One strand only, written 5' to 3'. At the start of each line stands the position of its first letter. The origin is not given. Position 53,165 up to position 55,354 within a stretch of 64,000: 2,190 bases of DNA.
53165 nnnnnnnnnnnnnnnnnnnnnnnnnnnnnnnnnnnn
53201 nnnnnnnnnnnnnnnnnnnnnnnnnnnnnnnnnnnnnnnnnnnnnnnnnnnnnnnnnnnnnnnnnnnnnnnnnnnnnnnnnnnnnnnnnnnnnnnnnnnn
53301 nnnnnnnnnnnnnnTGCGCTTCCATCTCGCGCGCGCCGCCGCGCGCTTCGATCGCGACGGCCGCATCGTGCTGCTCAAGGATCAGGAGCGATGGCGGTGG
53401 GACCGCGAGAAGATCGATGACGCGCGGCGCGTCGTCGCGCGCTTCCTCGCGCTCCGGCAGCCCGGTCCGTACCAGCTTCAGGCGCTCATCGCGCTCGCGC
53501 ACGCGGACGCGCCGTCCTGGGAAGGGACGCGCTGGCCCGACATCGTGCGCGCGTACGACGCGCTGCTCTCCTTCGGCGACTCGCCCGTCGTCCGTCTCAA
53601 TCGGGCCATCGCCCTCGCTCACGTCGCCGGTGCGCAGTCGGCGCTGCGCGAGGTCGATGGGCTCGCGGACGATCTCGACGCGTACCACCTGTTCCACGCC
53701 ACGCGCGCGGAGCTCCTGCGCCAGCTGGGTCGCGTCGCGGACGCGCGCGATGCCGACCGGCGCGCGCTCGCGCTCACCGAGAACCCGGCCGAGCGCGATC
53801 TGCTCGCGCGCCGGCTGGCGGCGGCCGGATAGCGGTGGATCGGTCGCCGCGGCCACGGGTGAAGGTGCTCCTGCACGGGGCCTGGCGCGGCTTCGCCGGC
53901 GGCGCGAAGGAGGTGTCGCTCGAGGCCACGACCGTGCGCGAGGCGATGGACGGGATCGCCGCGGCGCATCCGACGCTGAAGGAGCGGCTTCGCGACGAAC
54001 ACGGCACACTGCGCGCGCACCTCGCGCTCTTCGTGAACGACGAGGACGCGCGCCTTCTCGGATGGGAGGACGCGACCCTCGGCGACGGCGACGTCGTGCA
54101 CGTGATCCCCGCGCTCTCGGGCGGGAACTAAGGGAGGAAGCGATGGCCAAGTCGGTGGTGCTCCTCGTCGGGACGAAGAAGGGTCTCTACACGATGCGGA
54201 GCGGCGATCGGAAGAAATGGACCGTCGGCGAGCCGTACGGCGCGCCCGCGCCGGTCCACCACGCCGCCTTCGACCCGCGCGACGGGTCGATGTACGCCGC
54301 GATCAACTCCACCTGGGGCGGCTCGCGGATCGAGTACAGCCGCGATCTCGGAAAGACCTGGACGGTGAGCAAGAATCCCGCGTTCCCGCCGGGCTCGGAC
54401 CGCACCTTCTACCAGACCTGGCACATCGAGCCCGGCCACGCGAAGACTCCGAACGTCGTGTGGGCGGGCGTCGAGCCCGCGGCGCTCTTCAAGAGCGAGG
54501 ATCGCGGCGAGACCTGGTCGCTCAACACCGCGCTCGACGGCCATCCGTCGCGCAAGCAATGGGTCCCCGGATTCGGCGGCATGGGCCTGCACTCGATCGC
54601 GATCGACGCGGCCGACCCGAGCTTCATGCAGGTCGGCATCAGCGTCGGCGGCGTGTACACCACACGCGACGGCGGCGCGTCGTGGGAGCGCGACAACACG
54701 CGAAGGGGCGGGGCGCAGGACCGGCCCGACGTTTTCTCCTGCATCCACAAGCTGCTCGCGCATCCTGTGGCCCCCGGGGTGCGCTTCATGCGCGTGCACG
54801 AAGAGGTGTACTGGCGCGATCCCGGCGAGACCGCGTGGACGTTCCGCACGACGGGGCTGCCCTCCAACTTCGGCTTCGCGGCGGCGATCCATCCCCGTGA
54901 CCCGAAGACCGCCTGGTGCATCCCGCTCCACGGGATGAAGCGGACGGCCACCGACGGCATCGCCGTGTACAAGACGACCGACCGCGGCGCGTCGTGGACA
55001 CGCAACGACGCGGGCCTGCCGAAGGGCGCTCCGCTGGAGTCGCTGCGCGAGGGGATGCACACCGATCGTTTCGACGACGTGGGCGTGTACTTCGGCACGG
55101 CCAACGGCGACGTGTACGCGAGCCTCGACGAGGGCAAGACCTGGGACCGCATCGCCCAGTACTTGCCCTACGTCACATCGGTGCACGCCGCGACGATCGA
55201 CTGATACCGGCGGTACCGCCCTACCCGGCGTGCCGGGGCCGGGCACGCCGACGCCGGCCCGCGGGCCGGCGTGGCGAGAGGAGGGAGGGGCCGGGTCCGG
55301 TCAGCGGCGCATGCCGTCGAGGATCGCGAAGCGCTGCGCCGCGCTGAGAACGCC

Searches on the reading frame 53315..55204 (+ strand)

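Call 56: search_protein_families(library=pfam, proteins=[window:53315-55204:+], max_evalue=0.0001)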
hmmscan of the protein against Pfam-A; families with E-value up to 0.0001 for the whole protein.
window:53315-55204:+ (629 aa): 2 families
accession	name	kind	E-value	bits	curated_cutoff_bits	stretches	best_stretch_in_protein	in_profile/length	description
PF15902.12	Sortilin-Vps10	-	6.5e-08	32.2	33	0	551-613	3-60/446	Sortilin, neurotensin receptor 3,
PF02012.26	BNR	-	1.6e-07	30.7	27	0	341-350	2-11/12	BNR/Asp-box repeat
